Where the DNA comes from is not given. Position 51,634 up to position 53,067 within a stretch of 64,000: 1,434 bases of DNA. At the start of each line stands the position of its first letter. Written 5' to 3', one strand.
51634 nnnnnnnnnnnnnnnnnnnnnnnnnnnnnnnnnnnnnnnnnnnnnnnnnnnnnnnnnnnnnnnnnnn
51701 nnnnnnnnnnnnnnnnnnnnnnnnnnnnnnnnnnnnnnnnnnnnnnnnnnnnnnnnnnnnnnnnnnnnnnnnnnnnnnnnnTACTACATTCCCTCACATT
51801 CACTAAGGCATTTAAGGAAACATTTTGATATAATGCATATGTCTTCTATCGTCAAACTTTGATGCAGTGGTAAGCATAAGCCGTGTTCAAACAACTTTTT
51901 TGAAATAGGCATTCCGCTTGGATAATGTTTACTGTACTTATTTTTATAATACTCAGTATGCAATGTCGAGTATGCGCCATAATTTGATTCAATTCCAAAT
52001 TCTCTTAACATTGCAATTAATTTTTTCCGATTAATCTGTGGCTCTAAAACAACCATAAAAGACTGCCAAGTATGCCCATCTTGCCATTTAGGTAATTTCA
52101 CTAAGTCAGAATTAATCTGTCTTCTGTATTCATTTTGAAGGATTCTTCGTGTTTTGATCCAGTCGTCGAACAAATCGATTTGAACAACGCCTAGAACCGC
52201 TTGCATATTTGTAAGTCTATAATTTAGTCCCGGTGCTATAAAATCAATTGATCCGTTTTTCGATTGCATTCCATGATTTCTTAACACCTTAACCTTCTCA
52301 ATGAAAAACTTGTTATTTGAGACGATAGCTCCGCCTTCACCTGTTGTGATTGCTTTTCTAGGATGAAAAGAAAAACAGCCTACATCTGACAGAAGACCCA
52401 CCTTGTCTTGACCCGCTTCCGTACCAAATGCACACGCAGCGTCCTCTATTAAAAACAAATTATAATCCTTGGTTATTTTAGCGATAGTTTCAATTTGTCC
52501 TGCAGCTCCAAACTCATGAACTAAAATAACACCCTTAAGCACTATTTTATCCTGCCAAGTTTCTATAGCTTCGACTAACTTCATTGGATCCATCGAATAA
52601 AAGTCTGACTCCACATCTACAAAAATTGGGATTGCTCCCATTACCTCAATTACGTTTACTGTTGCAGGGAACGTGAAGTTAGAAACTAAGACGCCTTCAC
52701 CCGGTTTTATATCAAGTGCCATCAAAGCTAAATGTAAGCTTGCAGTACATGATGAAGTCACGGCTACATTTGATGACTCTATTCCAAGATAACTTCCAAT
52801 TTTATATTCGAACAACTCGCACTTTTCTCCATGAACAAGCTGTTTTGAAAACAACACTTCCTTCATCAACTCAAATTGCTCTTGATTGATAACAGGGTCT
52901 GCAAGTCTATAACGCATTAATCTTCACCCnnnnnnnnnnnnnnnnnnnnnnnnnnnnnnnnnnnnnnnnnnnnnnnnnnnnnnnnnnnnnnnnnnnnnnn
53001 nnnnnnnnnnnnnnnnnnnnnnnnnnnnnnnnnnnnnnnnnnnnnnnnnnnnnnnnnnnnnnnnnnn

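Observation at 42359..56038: Flagellar glycosylation island predicting a di-N-acyl / acetamidino uronic-acid glycan rather than a nonulosonate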

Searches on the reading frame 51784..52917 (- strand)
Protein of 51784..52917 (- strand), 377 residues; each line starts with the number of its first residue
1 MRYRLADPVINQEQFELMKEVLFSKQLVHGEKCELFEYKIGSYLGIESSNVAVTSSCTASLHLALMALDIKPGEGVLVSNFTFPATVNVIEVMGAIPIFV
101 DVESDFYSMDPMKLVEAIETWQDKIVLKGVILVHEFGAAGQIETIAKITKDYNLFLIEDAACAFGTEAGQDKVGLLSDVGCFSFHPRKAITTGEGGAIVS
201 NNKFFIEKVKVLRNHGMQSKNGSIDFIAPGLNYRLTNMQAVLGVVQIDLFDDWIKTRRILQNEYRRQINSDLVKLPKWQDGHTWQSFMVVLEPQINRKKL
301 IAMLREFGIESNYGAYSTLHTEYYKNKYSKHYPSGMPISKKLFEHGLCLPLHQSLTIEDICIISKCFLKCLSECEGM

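Call 3: search_protein_families(library=pfam, proteins=[window:51784-52917:-])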
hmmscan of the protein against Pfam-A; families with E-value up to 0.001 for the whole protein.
window:51784-52917:- (377 aa): 2 families
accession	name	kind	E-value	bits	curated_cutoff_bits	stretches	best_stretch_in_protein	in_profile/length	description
PF01041.23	DegT_DnrJ_EryC1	-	6.4e-85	285.9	19.8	1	10-361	3-353/360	DegT/DnrJ/EryC1/StrS aminotransferase family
PF00155.27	Aminotran_1_2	-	5.8e-07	29.5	19.7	1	36-161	47-187/361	Aminotransferase class I and II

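Call 5: search_protein_families(library=ncbifam, proteins=[window:51784-52917:-], max_evalue=0.00001)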
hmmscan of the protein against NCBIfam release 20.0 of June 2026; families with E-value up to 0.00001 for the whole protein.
window:51784-52917:- (377 aa): 10 families
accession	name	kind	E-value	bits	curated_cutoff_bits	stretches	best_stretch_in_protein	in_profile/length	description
TIGR03588.1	PseC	equivalog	8.4e-71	238.9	423.5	1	8-366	7-375/380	UDP-4-amino-4,6-dideoxy-N-acetyl-beta-L-altrosamine transaminase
TIGR04181.1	NHT_00031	hypoth_equivalog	7.9e-63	212.5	420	1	5-350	3-357/359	LegC family aminotransferase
NF008658.2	PRK11658.1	equivalog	1.5e-54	185.1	631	1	5-361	7-367/379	UDP-4-amino-4-deoxy-L-arabinose aminotransferase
NF008687.0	PRK11706.1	equivalog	7.7e-50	169.7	375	1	7-365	6-368/375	dTDP-4-amino-4,6-dideoxygalactose transaminase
NF011936.0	PRK15407.1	equivalog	6.3e-41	140.5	423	1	6-217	40-252/440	lipopolysaccharide biosynthesis protein RfbH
TIGR02379.1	ECA_wecE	subfamily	7.1e-40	136.9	434.85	1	46-368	44-372/376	dTDP-4-amino-4,6-dideoxy-D-glucose transaminase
TIGR04427.1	PLP_DesI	equivalog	9.8e-35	120.4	650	1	33-365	54-377/390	dTDP-4-dehydro-6-deoxyglucose aminotransferase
NF005588.0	PRK07309.1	equivalog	4.8e-08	32.3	576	1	49-174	92-220/391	pyridoxal phosphate-dependent aminotransferase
NF006488.0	PRK08912.1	equivalog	2e-06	27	498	1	49-157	88-196/387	aminotransferase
TIGR01977.1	am_tr_V_EF2568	hypoth_equivalog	4.3e-06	26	377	1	38-167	51-181/376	cysteine desulfurase family protein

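Call 11: search_solved_structures(query=window:51784-52917:-, max_evalue=1e-35)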
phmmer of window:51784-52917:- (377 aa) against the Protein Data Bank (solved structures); distinct sequences matched with E-value up to 1e-35: 16.
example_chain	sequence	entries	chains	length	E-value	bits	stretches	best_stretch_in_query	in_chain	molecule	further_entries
8vr5_A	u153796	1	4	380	2.3e-91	309.6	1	4-370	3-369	DegT/DnrJ/EryC1/StrS aminotransferase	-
8vr3_A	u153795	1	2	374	3e-91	309.2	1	4-366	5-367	DegT/DnrJ/EryC1/StrS aminotransferase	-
9bgp_A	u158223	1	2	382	8.8e-89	301.1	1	4-370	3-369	aminotransferase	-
9bgr_A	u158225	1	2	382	6e-88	298.3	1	4-370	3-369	aminotransferase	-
7b0m_AAA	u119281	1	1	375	7.8e-46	159.8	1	33-371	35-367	Sugar aminotransferase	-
7b0d_A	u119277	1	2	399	1.4e-44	155.7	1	12-368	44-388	Glutamine--scyllo-inositol transaminase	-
4qgr_A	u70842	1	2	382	8.5e-42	146.5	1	21-358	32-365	DegT/DnrJ/EryC1/StrS aminotransferase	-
3frk_A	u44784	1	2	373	2.9e-39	138.1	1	19-360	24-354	QdtB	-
3bn1_A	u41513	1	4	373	1.9e-38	135.5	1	36-361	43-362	Perosamine synthetase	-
3dr7_A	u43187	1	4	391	2.2e-38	135.3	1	36-361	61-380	Putative perosamine synthetase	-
1mdo_A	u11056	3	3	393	6.4e-38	133.7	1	7-359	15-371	ArnB aminotransferase | UDP-4-amino-4-deoxy-L-arabinose--oxoglutarate aminotransferase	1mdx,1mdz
1o61_A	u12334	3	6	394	9.7e-38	133.1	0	1-269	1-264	aminotransferase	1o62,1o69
3dr4_A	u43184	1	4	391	1.5e-37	132.5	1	36-361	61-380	Putative perosamine synthetase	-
7n63_A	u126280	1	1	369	2.3e-37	131.9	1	18-365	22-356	Putative aminotransferase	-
4oca_A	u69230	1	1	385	4.1e-37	131.1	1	7-359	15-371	UDP-4-amino-4-deoxy-L-arabinose--oxoglutarate aminotransferase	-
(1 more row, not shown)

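Call 65: find_homologous_proteins(query=window:51784-52917:-, max_evalue=1e-60)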
Query window:51784-52917:- (377 aa): 1961 proteins with E <= 1e-60 among 8000 candidates; the best 120 are listed.
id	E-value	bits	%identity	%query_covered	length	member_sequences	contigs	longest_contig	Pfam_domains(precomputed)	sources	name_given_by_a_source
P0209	4.7e-254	860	100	100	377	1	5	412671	PF00155.28,PF01041.24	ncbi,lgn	-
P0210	1.2e-179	615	71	99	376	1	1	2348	PF00155.28,PF00266.26,PF01041.24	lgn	-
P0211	2.3e-177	607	70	99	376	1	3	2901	PF00155.28,PF01041.24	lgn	-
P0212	5.6e-168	577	67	99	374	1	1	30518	PF00155.28,PF01041.24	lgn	-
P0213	8.6e-165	566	66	99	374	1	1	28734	PF00155.28,PF00266.26,PF01041.24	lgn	-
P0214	1.3e-161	556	65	99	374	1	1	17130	PF00155.28,PF00266.26,PF01041.24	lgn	-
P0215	4.5e-157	541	63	99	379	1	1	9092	PF00155.28,PF01041.24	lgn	-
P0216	2.0e-154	532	62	99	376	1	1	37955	PF00155.28,PF00266.26,PF01041.24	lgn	-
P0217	7.5e-147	507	61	97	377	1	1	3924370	PF00155.28,PF01041.24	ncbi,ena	-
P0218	3.3e-144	498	61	97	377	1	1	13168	PF00155.28,PF01041.24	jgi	jgi:Predicted pyridoxal phosphate-dependent enzyme apparently involved in regulation of cell wall bi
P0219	9.3e-143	494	60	97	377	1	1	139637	PF00155.28,PF01041.24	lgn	-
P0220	1.1e-140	487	59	97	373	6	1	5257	PF00155.28,PF01041.24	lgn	-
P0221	2.7e-140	485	61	99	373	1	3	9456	PF00155.28,PF01041.24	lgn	-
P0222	7.0e-138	478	57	97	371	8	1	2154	PF00155.28,PF00266.26,PF01041.24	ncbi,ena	-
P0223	2.9e-136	472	58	98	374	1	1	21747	PF00155.28,PF01041.24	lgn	-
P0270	2.3e-96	341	44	98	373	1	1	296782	PF00155.28,PF01212.28,PF01041.24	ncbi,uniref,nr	ncbi:DegT/DnrJ/EryC1/StrS family aminotransferase [Brevibacillus migulae]|uniref:DegT/DnrJ/EryC1/Str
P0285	6.3e-95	336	45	99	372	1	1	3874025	PF00155.28,PF01212.28,PF01041.24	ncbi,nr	ncbi:DegT/DnrJ/EryC1/StrS family aminotransferase [Bacillus tianshenii]|nr:DegT/DnrJ/EryC1/StrS fami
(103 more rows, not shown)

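Call 76: predict_structure(alignment_id=A2)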
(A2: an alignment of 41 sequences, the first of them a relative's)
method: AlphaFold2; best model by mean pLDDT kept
length: 377 residues; sequences in the alignment: 41
mean_pLDDT: 96.1   pTM: 0.93
mean pLDDT of the five models: 96.1, 96.1, 96.0, 95.4, 95.1
residues with pLDDT >= 90: 357; 70-90: 18; 50-70: 1; < 50: 1
segments of 3 or more residues with pLDDT < 50: none
pLDDT, mean of each block of 10 residues (from residue 1): 92 96 93 97 98 98 98 98 97 98 95 98 98 96 98 98 95 97 93 97 97 95 93 97 96 97 97 95 96 97 98 93 97 95 97 97 98 81
secondary structure, 60 per line:
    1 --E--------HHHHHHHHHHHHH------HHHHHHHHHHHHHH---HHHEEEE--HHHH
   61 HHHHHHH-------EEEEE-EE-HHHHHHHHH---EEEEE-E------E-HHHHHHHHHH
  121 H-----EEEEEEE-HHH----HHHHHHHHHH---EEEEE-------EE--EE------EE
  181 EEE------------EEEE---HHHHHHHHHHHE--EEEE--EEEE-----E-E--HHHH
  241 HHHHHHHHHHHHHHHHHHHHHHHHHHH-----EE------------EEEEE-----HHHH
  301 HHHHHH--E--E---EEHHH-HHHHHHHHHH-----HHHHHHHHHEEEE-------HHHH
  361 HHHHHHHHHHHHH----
elements in order: H12-24 H31-44 E51-54 H57-67 E75-79 H84-92 E96-100 H111-121 E127-133 H142-151 E155-159 E179-183 E196-199 H203-213 E217-220 E223-226 H237-267 E287-291 H297-306 H322-331 H337-345 E346-349 H357-373

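Call 78: fold_search(model_id=the predicted structure, library=pdb)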
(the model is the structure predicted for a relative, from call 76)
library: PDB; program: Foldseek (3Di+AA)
matches with E <= 10: 1958; with E <= 0.001: 1554
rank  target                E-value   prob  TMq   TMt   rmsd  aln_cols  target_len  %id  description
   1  8vr5_B                1.2e-42  1.00  0.95  0.96   1.6       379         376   42  crystal structure of the Pcryo_0618 aminotransferase from Psychrobacter cryohalolentis K5 in the presence of PMP and g (released 2024-01-31)
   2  8vr5_A                2.8e-42  1.00  0.93  0.94   2.1       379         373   43  crystal structure of the Pcryo_0618 aminotransferase from Psychrobacter cryohalolentis K5 in the presence of PMP and g (released 2024-01-31)
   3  8vr5_C                3.6e-42  1.00  0.95  0.96   1.5       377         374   43  crystal structure of the Pcryo_0618 aminotransferase from Psychrobacter cryohalolentis K5 in the presence of PMP and g (released 2024-01-31)
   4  8vr3_A                7.3e-42  1.00  0.93  0.94   2.0       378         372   43  crystal structure of the Pcryo_0618 aminotransferase from Psychrobacter cryohalolentis K5 in the presence of its inter (released 2024-01-31)
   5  9bgp_B                1.3e-41  1.00  0.93  0.95   1.4       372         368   40  X-ray structure of the aminotransferase from Vibrio vulnificus responsible for the biosynthesis of 2,3-diacetamido-4-a (released 2024-07-03)
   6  9bgp_A                1.6e-41  1.00  0.94  0.96   1.4       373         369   40  X-ray structure of the aminotransferase from Vibrio vulnificus responsible for the biosynthesis of 2,3-diacetamido-4-a (released 2024-07-03)
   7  9bgr_B                3.1e-41  1.00  0.94  0.96   1.5       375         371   40  X-ray structure of the aminotransferase from Vibrio vulnificus responsible for the biosynthesis of 2,3-diacetamido-4-a (released 2024-07-03)
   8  9bgr_A                4.0e-41  1.00  0.94  0.96   1.5       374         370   40  X-ray structure of the aminotransferase from Vibrio vulnificus responsible for the biosynthesis of 2,3-diacetamido-4-a (released 2024-07-03)
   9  7b0m                  2.7e-35  1.00  0.90  0.92   1.8       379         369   29  Sugar transaminase from a metagenome collected from troll oil field production water (released 2021-12-01)
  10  8snj_C                1.5e-34  1.00  0.90  0.92   2.0       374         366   26  Crystal Structure of ArnB Transferase from Klebsiella aerogenes (Lattice Translocation Disorder, P1 form) (released 2023-05-10)
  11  8snj_B                1.7e-34  1.00  0.90  0.92   2.0       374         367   26  Crystal Structure of ArnB Transferase from Klebsiella aerogenes (Lattice Translocation Disorder, P1 form) (released 2023-05-10)
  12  5uid_D                3.9e-34  1.00  0.89  0.92   2.2       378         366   24  The crystal structure of an aminotransferase TlmJ from Streptoalloteichus hindustanus (released 2017-02-01)
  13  8sng_A                4.4e-34  1.00  0.89  0.91   2.1       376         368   26  Crystal Structure of ArnB Transferase from Klebsiella aerogenes (Lattice Translocation Disorder, P21 form) (released 2023-05-10)
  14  8snj_A                5.0e-34  1.00  0.89  0.91   2.1       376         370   26  Crystal Structure of ArnB Transferase from Klebsiella aerogenes (Lattice Translocation Disorder, P1 form) (released 2023-05-10)
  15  8snj_F                6.3e-34  1.00  0.89  0.92   2.0       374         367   26  Crystal Structure of ArnB Transferase from Klebsiella aerogenes (Lattice Translocation Disorder, P1 form) (released 2023-05-10)
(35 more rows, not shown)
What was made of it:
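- On Pcryo_0617-0619-type triacetamido-L-arabinose pathway: 8vr3/8vr5 (Pcryo_0618) 2e-91 and 9bgp/9bgr (V. vulnificus, '2,3-diacetamido-4-a…') 9e-89; TM 0.93-0.96 (calls 11, 78).
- DegT2 = Pcryo_0618 / V. vulnificus '2,3-diacetamido-4-a…' aminotransferase homologue: calls 11, 78.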

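Call 82: find_encoding_contigs(protein=P0285, flank=10000, max_places=1)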
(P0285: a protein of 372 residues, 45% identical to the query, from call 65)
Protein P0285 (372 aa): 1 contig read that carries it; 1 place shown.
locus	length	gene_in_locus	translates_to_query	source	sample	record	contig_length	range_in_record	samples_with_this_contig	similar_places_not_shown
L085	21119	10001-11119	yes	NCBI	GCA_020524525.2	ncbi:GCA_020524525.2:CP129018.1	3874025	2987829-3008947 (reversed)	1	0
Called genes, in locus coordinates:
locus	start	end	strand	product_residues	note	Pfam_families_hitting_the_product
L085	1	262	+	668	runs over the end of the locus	PF00460:Flg_bb_rod, PF22638:FlgK_D1, PF06429:Flg_bbr_C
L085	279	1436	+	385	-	PF00669:Flagellin_N, PF00700:Flagellin_C (weak)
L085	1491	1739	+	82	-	PF20074:DUF6470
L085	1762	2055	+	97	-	PF20074:DUF6470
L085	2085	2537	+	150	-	PF02623:FliW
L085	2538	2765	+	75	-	PF02599:CsrA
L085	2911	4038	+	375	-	PF00669:Flagellin_N, PF00700:Flagellin_C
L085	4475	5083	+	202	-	PF26154:DUF8042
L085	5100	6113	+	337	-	PF01073:3Beta_HSD, PF01370:Epimerase, PF02719:Polysacc_synt_2, PF04321:RmlD_sub_bind, PF05368:NmrA, PF16363:GDP_Man_Dehyd, PF07993:NAD_binding_4, PF13460:NAD_binding_10, +2 more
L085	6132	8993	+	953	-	PF20157:Maf_flag10_N (weak), PF01973:MptE-like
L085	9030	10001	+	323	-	PF04321:RmlD_sub_bind, PF01073:3Beta_HSD, PF01370:Epimerase, PF02719:Polysacc_synt_2, PF07993:NAD_binding_4, PF13460:NAD_binding_10, PF16363:GDP_Man_Dehyd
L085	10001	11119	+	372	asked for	PF00155:Aminotran_1_2, PF01041:DegT_DnrJ_EryC1, PF01212:Beta_elim_lyase (weak)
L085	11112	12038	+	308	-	PF00551:Formyl_trans_N, PF02911:Formyl_trans_C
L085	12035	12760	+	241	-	-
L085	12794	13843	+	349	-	PF13480:Acetyltransf_6 (faint)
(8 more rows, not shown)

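Call 83: find_encoding_contigs(protein=P0270, flank=10000, max_places=1)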
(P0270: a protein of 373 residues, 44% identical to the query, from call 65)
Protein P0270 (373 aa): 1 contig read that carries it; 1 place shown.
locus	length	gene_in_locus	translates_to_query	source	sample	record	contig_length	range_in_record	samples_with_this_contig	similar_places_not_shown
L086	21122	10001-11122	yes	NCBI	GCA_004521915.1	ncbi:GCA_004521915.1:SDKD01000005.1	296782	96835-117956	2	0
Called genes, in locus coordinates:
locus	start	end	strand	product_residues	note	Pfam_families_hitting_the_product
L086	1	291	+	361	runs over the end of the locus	PF01408:GFO_IDH_MocA, PF22725:GFO_IDH_MocA_C3, PF02894:GFO_IDH_MocA_C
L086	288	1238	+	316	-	PF01073:3Beta_HSD, PF01370:Epimerase, PF02719:Polysacc_synt_2, PF07993:NAD_binding_4 (faint), PF16363:GDP_Man_Dehyd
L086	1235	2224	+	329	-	PF13524:Glyco_trans_1_2 (weak)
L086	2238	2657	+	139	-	-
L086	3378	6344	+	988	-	-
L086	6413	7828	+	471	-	-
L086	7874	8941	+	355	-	PF00535:Glycos_transf_2, PF00515:TPR_1 (faint), PF07719:TPR_2 (faint)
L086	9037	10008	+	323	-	PF01370:Epimerase, PF02719:Polysacc_synt_2, PF04321:RmlD_sub_bind, PF01073:3Beta_HSD, PF07993:NAD_binding_4, PF13460:NAD_binding_10, PF16363:GDP_Man_Dehyd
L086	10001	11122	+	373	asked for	PF01041:DegT_DnrJ_EryC1, PF00155:Aminotran_1_2 (weak), PF01212:Beta_elim_lyase (weak)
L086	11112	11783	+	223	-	PF25084:LbH_EIF2B (weak), PF25087:GMPPB_C (weak), PF00132:Hexapep (weak)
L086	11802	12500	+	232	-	-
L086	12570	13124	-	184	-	-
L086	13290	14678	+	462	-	PF16819:DUF5074 (faint), PF23381:Beta-prop_IFT122_1st (faint), PF02239:Cytochrom_D1 (weak), PF21783:YNCE (weak), PF25174:Beta-prop_THOC3, PF10282:Lactonase, PF25174:Beta-prop_THOC3 (weak), PF22494:choice_anch_I (weak), +7 more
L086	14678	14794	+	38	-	-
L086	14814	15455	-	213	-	PF01243:PNPOx_N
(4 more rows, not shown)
